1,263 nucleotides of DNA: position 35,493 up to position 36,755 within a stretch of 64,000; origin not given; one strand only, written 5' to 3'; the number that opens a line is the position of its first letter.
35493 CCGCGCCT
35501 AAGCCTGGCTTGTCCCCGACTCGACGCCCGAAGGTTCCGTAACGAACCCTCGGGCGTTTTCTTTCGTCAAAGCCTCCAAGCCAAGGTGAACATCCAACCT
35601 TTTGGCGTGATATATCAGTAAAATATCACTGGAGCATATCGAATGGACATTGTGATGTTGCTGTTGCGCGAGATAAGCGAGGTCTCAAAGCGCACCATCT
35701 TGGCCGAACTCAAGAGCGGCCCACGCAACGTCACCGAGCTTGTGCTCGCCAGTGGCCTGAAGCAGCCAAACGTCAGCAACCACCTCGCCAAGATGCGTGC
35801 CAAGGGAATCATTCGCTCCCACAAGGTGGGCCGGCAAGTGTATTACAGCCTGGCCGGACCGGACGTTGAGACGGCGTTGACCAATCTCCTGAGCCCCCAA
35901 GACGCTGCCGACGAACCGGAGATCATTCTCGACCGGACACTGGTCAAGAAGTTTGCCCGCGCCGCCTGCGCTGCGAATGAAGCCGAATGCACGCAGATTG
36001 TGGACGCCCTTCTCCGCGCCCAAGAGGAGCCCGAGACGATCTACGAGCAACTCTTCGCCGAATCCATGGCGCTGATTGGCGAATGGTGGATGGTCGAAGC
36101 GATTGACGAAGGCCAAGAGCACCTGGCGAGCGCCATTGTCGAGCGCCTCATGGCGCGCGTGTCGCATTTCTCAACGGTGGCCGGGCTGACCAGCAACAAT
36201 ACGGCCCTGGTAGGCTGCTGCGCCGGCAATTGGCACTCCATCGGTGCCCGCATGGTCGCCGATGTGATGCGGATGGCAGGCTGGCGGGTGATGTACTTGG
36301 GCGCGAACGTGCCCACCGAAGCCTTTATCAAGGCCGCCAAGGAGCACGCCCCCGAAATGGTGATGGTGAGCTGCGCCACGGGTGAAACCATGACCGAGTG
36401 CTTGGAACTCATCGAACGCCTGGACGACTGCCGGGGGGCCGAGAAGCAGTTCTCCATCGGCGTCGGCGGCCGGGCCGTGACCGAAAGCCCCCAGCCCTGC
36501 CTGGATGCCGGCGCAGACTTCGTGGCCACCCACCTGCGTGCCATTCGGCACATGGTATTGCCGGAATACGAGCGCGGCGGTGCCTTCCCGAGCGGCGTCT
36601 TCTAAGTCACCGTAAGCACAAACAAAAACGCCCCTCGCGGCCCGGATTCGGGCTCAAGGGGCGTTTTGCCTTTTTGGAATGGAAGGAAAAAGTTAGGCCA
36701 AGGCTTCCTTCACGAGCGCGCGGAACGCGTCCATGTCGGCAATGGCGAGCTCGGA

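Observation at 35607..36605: ArsR-type DNA-binding domain fused to a CarH-like B12 photoreceptor module, with a palindromic candidate operator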

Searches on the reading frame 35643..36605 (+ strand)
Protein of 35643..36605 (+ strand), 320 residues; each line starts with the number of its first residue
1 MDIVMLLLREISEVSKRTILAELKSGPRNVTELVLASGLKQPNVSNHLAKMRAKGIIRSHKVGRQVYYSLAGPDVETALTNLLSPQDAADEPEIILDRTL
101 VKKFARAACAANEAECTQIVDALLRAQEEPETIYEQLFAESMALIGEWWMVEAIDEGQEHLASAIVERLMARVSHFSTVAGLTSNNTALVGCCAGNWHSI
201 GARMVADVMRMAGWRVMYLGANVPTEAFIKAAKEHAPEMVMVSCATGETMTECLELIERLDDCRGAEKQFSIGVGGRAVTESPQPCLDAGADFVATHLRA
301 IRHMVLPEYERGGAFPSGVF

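Call 3: search_protein_families(library=pfam, proteins=[window:35643-36605:+], max_evalue=1)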
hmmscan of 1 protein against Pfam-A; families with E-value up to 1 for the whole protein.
window:35643-36605:+ (320 aa): 14 families
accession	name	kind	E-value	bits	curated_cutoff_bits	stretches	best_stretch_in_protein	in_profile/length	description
PF02310.24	B12-binding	-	6.4e-23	81.3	32.1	1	188-294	3-108/121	B12 binding domain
PF02607.22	B12-binding_2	-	3.4e-09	37.2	23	1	102-172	3-72/74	B12 binding domain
PF01022.26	HTH_5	-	6.9e-08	32.7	22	1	16-58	4-46/47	Bacterial regulatory protein, arsR family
PF12802.13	MarR_2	-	5.3e-05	23.7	27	1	19-59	10-52/61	MarR family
PF01978.25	TrmB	-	0.0013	19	25.6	1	23-68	18-63/68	Sugar-specific transcriptional regulator TrmB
PF24034.1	DUF7343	-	0.003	17.8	27.6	1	29-65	20-56/62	Domain of unknown function (DUF7343)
PF12840.13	HTH_20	-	0.0068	16.8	27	1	19-59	9-50/51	Helix-turn-helix domain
PF24409.1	wHTH-PRTase_assc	-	0.012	16.1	27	1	18-60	2-44/83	wHTH-PRTase associated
PF07848.18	PaaX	-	0.014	16.1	24.8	1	32-71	28-67/70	PaaX-like protein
PF01047.28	MarR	-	0.029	14.7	24.6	1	25-59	15-49/59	MarR family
PF13412.12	HTH_24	-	0.031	14.3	21.9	1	17-58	6-48/48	Winged helix-turn-helix DNA-binding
PF14947.12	HTH_45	-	0.045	14.2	25.5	1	19-61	11-53/77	Winged helix-turn-helix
PF09339.16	HTH_IclR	-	0.1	12.8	22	1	21-59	10-50/52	IclR helix-turn-helix domain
PF21248.3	SoFic-like_C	-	0.24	12.1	27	1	31-68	34-71/76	Protein adenylyltransferase SoFic-like, C-terminal domain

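Call 4: search_protein_families(library=ncbifam, proteins=[window:35643-36605:+], max_evalue=1)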
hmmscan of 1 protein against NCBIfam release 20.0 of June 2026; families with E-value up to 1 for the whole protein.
window:35643-36605:+ (320 aa): 28 families (the best 25 are shown)
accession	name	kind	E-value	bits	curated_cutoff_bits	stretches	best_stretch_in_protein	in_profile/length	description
NF033788.1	HTH_metalloreg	subfamily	9.2e-18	63.8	55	1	7-78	4-76/77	metalloregulator ArsR/SmtB family transcription factor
NF047996.1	corrin_MtgC_2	exception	8.8e-17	61.3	370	1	130-289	34-192/212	glycine betaine-specific corrinoid protein MtgC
TIGR02370.1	pyl_corrinoid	subfamily_domain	3.5e-16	59.2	215.3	1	105-281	3-179/197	methyltransferase cognate corrinoid protein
NF052513.1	TransRegCarH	equivalog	4.1e-15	55.8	400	1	105-250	88-229/274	HTH-type transcriptional repressor CarH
NF040669.1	MtaC2_Meth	equivalog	3e-13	49.7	450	1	83-281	25-220/267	methanol--corrinoid protein MtaC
NF041607.1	dimeth_corrin_MtbC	equivalog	1.9e-12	47.2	350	1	176-283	73-179/203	dimethylamine corrinoid protein MtbC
NF002612.0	PRK02261.1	equivalog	2.5e-12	46.5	110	1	185-276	3-92/148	methylaspartate mutase subunit S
NF047906.1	CdPbTransRegCmtR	equivalog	5.7e-12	45.5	150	1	7-91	14-98/104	Cd(II)/Pb(II)-sensing metalloregulatory transcriptional regulator CmtR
TIGR01501.1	MthylAspMutase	equivalog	2.8e-11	43.3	135.8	1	186-278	2-92/134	methylaspartate mutase subunit S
NF040655.1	MtaC_Meth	equivalog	1.4e-10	40.7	420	1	80-280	17-211/253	methanol--corrinoid protein MtaC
NF047995.1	corrinoid_MtgC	exception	6.3e-10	38.9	310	1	181-279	88-185/215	glycine betaine-specific corrinoid protein MtgC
NF033789.1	repress_SdpR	subfamily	3.4e-09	36.5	100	1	10-78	4-72/79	autorepressor SdpR family transcription factor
NF045707.1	Dbac_1936_reg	equivalog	4.1e-08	33.2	115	1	6-82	9-85/99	ArsR/SmtB-type metalloregulator TsoR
NF052532.1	TransRegPagRBaca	equivalog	6.9e-07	29.3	170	1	18-85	31-97/99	transcriptional repressor PagR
NF040642.1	sulf_sens_BigR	equivalog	6.1e-06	26.2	155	1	6-72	12-78/95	sulfite-sensing transcriptional repressor BigR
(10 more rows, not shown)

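Call 5: search_solved_structures(query=window:35643-36602:+, max_evalue=1, show_alignments=3)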
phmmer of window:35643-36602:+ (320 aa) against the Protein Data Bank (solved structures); distinct sequences matched with E-value up to 1: 65 (the best 60 are shown).
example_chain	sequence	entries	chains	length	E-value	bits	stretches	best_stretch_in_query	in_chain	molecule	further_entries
8j2x_A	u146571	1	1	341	2.7e-20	76.2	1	113-252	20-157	Cobalamin-binding protein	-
8j2w_A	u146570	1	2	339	2.7e-20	76.2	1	113-252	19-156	Cobalamin-binding protein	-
8jbs_A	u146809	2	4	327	4.5e-14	55.8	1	100-245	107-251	Putative cobalamin binding protein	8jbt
8j2y_A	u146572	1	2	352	3.9e-12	49.4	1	108-293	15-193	GGDEF domain-containing protein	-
7xcn_M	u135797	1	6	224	6.3e-12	48.7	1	181-283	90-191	Trimethylamine methyltransferase corrinoid protein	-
2i2x_B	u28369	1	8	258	1.3e-08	37.9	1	77-273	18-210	Methyltransferase 1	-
6o8k_A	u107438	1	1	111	4.2e-08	36.2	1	7-76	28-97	Transcriptional regulator, ArsR family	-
13ct_A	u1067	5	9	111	4.4e-08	36.1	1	7-76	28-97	Transcriptional regulator, ArsR family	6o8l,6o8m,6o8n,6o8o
1y80_A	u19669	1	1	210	1.4e-07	34.4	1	104-282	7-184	Predicted cobalamin binding protein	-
8c35_A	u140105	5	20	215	3.6e-07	33.1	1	130-249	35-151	Probable transcriptional regulator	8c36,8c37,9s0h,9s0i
5c8a_A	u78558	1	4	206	4.5e-07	32.8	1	130-249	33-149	Light-dependent transcriptional regulator CarH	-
8c31_A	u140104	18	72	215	5e-07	32.6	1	130-249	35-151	Probable transcriptional regulator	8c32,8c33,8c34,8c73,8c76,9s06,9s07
4jgi_A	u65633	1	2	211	5.6e-07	32.5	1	105-297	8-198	Putative uncharacterized protein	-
3whp_A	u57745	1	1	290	9.6e-07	31.7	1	130-248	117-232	Probable transcriptional regulator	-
5c8d_A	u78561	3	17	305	1.1e-06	31.6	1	130-248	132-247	Light-dependent transcriptional regulator CarH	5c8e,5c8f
7te2_A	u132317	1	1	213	0.00093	21.9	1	119-299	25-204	AerR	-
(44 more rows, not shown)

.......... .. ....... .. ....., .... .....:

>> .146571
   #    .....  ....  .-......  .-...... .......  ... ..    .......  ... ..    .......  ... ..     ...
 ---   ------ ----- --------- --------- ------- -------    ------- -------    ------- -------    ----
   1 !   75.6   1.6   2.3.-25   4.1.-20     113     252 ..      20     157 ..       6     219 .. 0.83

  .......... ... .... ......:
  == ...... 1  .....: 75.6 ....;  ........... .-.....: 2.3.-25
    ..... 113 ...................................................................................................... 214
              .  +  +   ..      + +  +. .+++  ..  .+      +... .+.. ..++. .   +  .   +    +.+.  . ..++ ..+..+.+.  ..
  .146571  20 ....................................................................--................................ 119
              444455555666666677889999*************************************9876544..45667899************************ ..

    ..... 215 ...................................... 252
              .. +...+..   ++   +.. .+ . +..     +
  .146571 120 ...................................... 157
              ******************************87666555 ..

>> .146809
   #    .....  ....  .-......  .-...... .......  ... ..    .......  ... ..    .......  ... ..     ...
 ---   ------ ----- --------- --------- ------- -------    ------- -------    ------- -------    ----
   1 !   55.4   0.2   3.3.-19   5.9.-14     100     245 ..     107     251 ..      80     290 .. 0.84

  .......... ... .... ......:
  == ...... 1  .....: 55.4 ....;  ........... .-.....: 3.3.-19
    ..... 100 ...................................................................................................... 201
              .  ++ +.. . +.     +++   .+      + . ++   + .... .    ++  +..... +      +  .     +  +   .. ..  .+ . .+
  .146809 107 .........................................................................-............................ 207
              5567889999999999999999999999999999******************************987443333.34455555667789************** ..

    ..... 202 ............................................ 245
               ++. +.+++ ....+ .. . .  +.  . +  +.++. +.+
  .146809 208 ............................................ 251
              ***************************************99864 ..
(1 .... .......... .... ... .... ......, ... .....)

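Call 6: find_homologous_proteins(query=window:35643-36602:+, max_evalue=0.00001)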
Query window:35643-36602:+ (320 aa): 235 proteins with E <= 0.00001 among 3244 candidates; the best 120 are listed.
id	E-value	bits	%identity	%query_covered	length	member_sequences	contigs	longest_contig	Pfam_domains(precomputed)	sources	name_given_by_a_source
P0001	6.9e-201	684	97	100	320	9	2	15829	PF02607.23,PF01022.27,PF02310.25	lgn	-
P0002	3.4e-190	649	89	100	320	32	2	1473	PF02607.23,PF01022.27,PF02310.25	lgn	-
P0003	8.0e-105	369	55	100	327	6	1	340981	PF02607.23,PF01022.27,PF12802.14,PF02310.25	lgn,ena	-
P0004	7.4e-97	342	52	97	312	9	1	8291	PF12840.14,PF02607.23,PF01022.27,PF12802.14,PF02310.25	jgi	jgi:methanogenic corrinoid protein MtbC1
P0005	2.5e-96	341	50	99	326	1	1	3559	PF02607.23,PF01022.27,PF02310.25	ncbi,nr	ncbi:MAG: metalloregulator ArsR/SmtB family transcription factor [Fimbriimonadaceae bacterium]|nr:me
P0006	6.9e-96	339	53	95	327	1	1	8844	PF12840.14,PF02607.23,PF01022.27,PF12802.14,PF02310.25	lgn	-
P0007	8.9e-96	339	54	94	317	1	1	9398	PF12840.14,PF02607.23,PF01022.27,PF12802.14,PF02310.25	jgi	jgi:MerR family transcriptional regulator, light-induced transcriptional regulator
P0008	1.0e-95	339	54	95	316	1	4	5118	PF12840.14,PF02607.23,PF01022.27,PF12802.14,PF02310.25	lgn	-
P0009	2.5e-95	337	54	94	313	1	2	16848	PF12840.14,PF02607.23,PF01022.27,PF12802.14,PF02310.25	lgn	-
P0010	1.2e-94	335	53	95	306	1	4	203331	PF12840.14,PF02607.23,PF01022.27,PF12802.14,PF02310.25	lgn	-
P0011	2.2e-94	334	51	95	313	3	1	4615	PF12840.14,PF02607.23,PF01022.27,PF12802.14,PF02310.25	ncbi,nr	ncbi:MAG TPA: metalloregulator ArsR/SmtB family transcription factor, partial [Fimbriimonadaceae bac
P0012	2.6e-94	334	50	98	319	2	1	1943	PF12840.14,PF02607.23,PF01022.27,PF12802.14,PF02310.25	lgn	-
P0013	5.7e-93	330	54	95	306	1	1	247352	PF12840.14,PF02607.23,PF01022.27,PF12802.14,PF02310.25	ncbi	-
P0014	8.8e-93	329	49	97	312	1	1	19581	PF12840.14,PF02607.23,PF01022.27,PF12802.14,PF07848.19,PF02310.25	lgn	-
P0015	1.4e-92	328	53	95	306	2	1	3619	PF12840.14,PF02607.23,PF01022.27,PF12802.14,PF02310.25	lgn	-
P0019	5.0e-91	323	51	96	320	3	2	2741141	PF02607.23,PF01022.27,PF12802.14,PF02310.25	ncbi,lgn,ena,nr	ncbi:MAG: metalloregulator ArsR/SmtB family transcription factor [Fimbriimonadaceae bacterium]|nr:me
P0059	5.0e-82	294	46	97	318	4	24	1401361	PF12840.14,PF02607.23,PF01022.27,PF12802.14,PF02310.25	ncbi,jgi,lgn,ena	-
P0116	3.7e-72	261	44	95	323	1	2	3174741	PF12840.14,PF02607.23,PF01022.27,PF12802.14,PF07848.19,PF02310.25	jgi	jgi:MerR family transcriptional regulator, light-induced transcriptional regulator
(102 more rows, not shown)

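Call 17: find_related_loci(query=window:35643-36602:+, collection=genome_contigs, flank=8000)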
Query window:35643-36602:+ (320 aa) in genome_contigs; peptide patterns used: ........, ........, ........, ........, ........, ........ (x = any residue, [..] = any of these).
262 stretches matched a pattern; 85 encode a relative of the query (tblastn E <= 1e-3); the best 80 are kept; 80 distinct loci.
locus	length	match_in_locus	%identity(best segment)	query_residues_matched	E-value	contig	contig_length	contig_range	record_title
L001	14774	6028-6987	87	1-320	0e+0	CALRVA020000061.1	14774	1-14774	MAG: Archangium gephyra isolate JJ-DHS19-233-1-m1-bin228 genome assembly, contig: JJ-OR12-02-C689, whole genome shotgun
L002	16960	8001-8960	88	1-320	0e+0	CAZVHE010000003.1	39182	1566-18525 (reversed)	MAG TPA_asm: uncultured Chthonomonas sp. isolate SRP290908_co2_69 genome assembly, contig: NODE_1204_length_39182_cov_4.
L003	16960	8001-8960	88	1-320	0e+0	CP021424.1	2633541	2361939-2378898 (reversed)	Armatimonadetes bacterium Uphvl-Ar2 genome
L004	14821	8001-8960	89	1-320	0e+0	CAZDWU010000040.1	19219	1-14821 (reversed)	MAG TPA_asm: uncultured Chthonomonas sp. isolate binchicken_co214_56 genome assembly, contig: NODE_2913_length_19219_cov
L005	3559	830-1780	50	3-320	3e-106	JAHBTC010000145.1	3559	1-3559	MAG: Fimbriimonadaceae bacterium isolate ACE_ARM5 ARM5_145, whole genome shotgun sequence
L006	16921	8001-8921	50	4-313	8e-101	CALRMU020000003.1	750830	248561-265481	MAG: Synechococcus sp. UW140 isolate JJ-DHS1A4C2-339-1-mx-bin518 genome assembly, contig: JJ-OR15-03-C5, whole genome sh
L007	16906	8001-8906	54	7-310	4e-100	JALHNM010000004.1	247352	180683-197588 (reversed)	MAG: Fimbriimonadaceae bacterium isolate Bin_61_3 c_000000000288, whole genome shotgun sequence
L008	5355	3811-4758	51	3-320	3e-100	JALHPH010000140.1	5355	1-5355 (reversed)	MAG: Fimbriimonadaceae bacterium isolate bin.224_sub c_000000048795, whole genome shotgun sequence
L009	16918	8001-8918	51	7-314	5e-98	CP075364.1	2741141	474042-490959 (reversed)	MAG: Fimbriimonadaceae bacterium isolate ACE_ARM1 chromosome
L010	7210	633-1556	50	1-310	9e-98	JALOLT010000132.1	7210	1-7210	MAG: Fimbriimonadaceae bacterium isolate Prado032 scaffold_25156, whole genome shotgun sequence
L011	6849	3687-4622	51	7-320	2e-96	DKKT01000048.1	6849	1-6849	MAG TPA_asm: Chthonomonas sp. UBA6659 UBA6659_contig_1578, whole genome shotgun sequence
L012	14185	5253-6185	46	7-320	8e-96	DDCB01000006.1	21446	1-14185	MAG TPA_asm: Chthonomonas sp. UBA2017 UBA2017_contig_1645, whole genome shotgun sequence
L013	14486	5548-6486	50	7-320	4e-96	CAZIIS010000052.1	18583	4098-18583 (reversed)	MAG TPA_asm: uncultured Fimbriimonadaceae bacterium isolate SRP216815_co1_292 genome assembly, contig: NODE_3526_length_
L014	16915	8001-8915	48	3-308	2e-95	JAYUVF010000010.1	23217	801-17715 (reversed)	MAG: Chthonomonas sp. isolate GL124_DN_metabat_50_sub GL124_DN_metabat_50_sub_9, whole genome shotgun sequence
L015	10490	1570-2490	47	4-313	2e-94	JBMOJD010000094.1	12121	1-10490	MAG: Fimbriimonas sp. isolate Deming_bin.516 contig15569, whole genome shotgun sequence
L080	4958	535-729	43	7-71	2e-10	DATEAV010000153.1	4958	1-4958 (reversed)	MAG TPA_asm: Anaerolineales bacterium isolate SMAG_U8227 k141_1325113, whole genome shotgun sequence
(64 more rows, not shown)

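Call 22: find_encoding_contigs(protein=window:35643-36605:+, flank=10000, max_places=4)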
Protein window:35643-36605:+ (320 aa): 22 contigs read that carry it; 4 places shown.
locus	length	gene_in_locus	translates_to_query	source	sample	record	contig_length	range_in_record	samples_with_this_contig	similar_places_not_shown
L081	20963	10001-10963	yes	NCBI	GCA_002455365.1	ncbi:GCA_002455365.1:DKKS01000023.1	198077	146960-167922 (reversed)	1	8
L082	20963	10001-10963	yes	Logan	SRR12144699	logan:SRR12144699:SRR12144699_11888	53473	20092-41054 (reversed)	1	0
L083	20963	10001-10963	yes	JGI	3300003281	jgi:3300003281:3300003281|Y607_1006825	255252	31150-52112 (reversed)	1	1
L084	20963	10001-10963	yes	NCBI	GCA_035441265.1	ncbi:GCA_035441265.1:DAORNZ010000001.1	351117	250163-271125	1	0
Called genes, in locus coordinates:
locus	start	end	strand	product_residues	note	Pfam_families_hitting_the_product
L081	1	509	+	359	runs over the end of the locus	PF00850:Hist_deacetyl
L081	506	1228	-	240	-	PF03795:YCII (weak)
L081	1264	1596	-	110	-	PF09723:Zn_ribbon_8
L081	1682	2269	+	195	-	PF03167:UDG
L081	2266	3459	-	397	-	PF13650:Asp_protease_2 (faint), PF00595:PDZ, PF13180:PDZ_2, PF17820:PDZ_6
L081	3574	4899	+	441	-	PF13458:Peripla_BP_6, PF01094:ANF_receptor, PF13433:Peripla_BP_5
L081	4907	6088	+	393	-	PF02653:BPD_transp_2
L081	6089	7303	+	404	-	PF02653:BPD_transp_2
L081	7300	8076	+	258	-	PF00005:ABC_tran, PF13304:AAA_21 (faint), PF12399:BCA_ABC_TP_C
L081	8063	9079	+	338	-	-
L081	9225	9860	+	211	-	PF07589:PEP_exosort_dom (weak)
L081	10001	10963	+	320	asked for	PF01022:HTH_5, PF02607:B12-binding_2, PF02310:B12-binding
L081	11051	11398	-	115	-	PF00453:Ribosomal_L20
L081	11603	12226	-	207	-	PF05198:IF3_N, PF00707:IF3_C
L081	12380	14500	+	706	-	PF02737:3HCDH_N, PF00725:3HCDH, PF00378:ECH_1, PF16113:ECH_2 (weak)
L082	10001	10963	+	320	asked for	PF01022:HTH_5, PF02607:B12-binding_2, PF02310:B12-binding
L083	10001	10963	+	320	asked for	PF01022:HTH_5, PF02607:B12-binding_2, PF02310:B12-binding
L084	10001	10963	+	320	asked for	PF01022:HTH_5, PF02607:B12-binding_2, PF02310:B12-binding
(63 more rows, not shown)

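Call 24: find_encoding_contigs(protein=P0003, flank=8000, max_places=1)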
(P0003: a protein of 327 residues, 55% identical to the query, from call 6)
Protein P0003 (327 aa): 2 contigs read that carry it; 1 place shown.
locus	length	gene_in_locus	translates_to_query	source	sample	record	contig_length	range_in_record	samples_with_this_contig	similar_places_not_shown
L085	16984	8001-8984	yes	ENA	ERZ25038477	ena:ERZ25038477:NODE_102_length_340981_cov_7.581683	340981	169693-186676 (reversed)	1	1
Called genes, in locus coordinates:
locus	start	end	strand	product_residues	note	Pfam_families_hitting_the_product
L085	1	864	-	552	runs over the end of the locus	PF25919:BSH_CusB (faint), PF25917:BSH_RND, PF25973:BSH_CzcB, PF25954:Beta-barrel_RND_2 (weak), PF25990:Beta-barrel_YknX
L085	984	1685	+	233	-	PF00005:ABC_tran, PF13304:AAA_21 (weak)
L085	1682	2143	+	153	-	PF13527:Acetyltransf_9 (weak), PF00583:Acetyltransf_1, PF13673:Acetyltransf_10, PF12746:GNAT_acetyltran (weak), PF08445:FR47, PF13508:Acetyltransf_7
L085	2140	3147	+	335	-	PF00814:TsaD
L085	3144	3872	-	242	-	PF00589:Phage_integrase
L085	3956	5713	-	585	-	PF02366:PMT, PF13231:PMT_2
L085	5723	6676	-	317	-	-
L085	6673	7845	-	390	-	PF02771:Acyl-CoA_dh_N, PF02770:Acyl-CoA_dh_M, PF00441:Acyl-CoA_dh_1, PF08028:Acyl-CoA_dh_2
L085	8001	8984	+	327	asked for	PF01022:HTH_5, PF12802:MarR_2 (faint), PF02607:B12-binding_2, PF02310:B12-binding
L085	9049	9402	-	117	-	PF00453:Ribosomal_L20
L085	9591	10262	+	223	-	-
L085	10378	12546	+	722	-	PF01266:DAO (weak), PF02737:3HCDH_N, PF00725:3HCDH, PF00378:ECH_1, PF16113:ECH_2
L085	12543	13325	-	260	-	-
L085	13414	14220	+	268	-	PF00702:Hydrolase, PF13419:HAD_2, PF13242:Hydrolase_like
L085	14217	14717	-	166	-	PF02577:BFN_dom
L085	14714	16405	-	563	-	PF25596:CPSase_L_D1, PF02222:ATP-grasp (weak), PF02655:ATP-grasp_3, PF02786:CPSase_L_D2, PF07478:Dala_Dala_lig_C (weak), PF15632:ATPgrasp_Ter, PF02142:MGS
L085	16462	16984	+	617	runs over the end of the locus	PF13522:GATase_6, PF13537:GATase_7, PF01380:SIS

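Call 25: find_encoding_contigs(protein=P0019, flank=8000, max_places=1)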
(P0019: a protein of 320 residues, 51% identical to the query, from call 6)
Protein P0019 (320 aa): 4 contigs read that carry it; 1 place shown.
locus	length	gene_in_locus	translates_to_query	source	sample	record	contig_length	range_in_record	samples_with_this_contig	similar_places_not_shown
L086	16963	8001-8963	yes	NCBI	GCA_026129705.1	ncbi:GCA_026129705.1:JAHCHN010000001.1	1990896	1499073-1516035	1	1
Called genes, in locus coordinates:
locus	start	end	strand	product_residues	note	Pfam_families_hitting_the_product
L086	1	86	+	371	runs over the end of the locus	PF21919:P23-45_portal_barrel, PF06074:Portal_Mu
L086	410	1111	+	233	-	PF13555:AAA_29 (weak), PF00005:ABC_tran, PF13304:AAA_21 (weak)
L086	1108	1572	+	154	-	PF00583:Acetyltransf_1, PF13673:Acetyltransf_10, PF13508:Acetyltransf_7, PF08445:FR47, PF13527:Acetyltransf_9 (weak), PF24553:Rv0428c_C (weak)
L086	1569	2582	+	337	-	PF00814:TsaD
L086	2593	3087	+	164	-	-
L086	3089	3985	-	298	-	PF02899:Phage_int_SAM_1, PF00589:Phage_integrase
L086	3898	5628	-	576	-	PF13231:PMT_2, PF09594:GT87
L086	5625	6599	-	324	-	-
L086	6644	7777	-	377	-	PF02771:Acyl-CoA_dh_N, PF02770:Acyl-CoA_dh_M, PF00441:Acyl-CoA_dh_1, PF08028:Acyl-CoA_dh_2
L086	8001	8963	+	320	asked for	PF01022:HTH_5, PF12802:MarR_2 (weak), PF02607:B12-binding_2 (faint), PF02310:B12-binding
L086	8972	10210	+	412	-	PF01839:FG-GAP (faint), PF12256:TcdB_toxin_midN (faint), PF13517:FG-GAP_3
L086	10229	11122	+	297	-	PF00294:PfkB, PF08543:Phos_pyr_kin (faint)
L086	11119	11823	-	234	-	PF03099:BPL_LplA_LipB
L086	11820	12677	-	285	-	PF02749:QRPTase_N, PF01729:QRPTase_C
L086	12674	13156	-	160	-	-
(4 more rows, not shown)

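Call 26: find_encoding_contigs(protein=P0059, flank=8000, max_places=1)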
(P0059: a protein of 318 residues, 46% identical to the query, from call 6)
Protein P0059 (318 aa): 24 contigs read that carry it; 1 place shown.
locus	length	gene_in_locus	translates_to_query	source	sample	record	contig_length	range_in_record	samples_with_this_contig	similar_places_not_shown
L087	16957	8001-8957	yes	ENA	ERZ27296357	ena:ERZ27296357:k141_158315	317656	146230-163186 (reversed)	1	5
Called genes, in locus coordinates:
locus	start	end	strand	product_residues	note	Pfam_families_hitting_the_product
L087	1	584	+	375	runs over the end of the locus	-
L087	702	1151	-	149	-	-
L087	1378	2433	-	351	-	PF07136:DUF1385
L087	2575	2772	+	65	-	-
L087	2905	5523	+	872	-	PF02861:Clp_N, PF13191:AAA_16, PF23569:NBD_SMAX1, PF00004:AAA, PF17871:AAA_lid_9, PF00004:AAA, PF07724:AAA_2, PF07728:AAA_5, +7 more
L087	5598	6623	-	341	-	-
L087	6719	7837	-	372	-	PF02771:Acyl-CoA_dh_N, PF02770:Acyl-CoA_dh_M, PF00441:Acyl-CoA_dh_1, PF08028:Acyl-CoA_dh_2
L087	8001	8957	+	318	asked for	PF01022:HTH_5, PF12802:MarR_2 (faint), PF12840:HTH_20 (weak), PF02607:B12-binding_2, PF02310:B12-binding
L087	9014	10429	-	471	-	PF05221:AdoHcyase, PF00670:AdoHcyase_NAD, PF02826:2-Hacid_dh_C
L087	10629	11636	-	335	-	PF00144:Beta-lactamase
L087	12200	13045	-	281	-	-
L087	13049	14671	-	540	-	-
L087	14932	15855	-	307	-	PF07589:PEP_exosort_dom (weak)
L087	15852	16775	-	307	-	-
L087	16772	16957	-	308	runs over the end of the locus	-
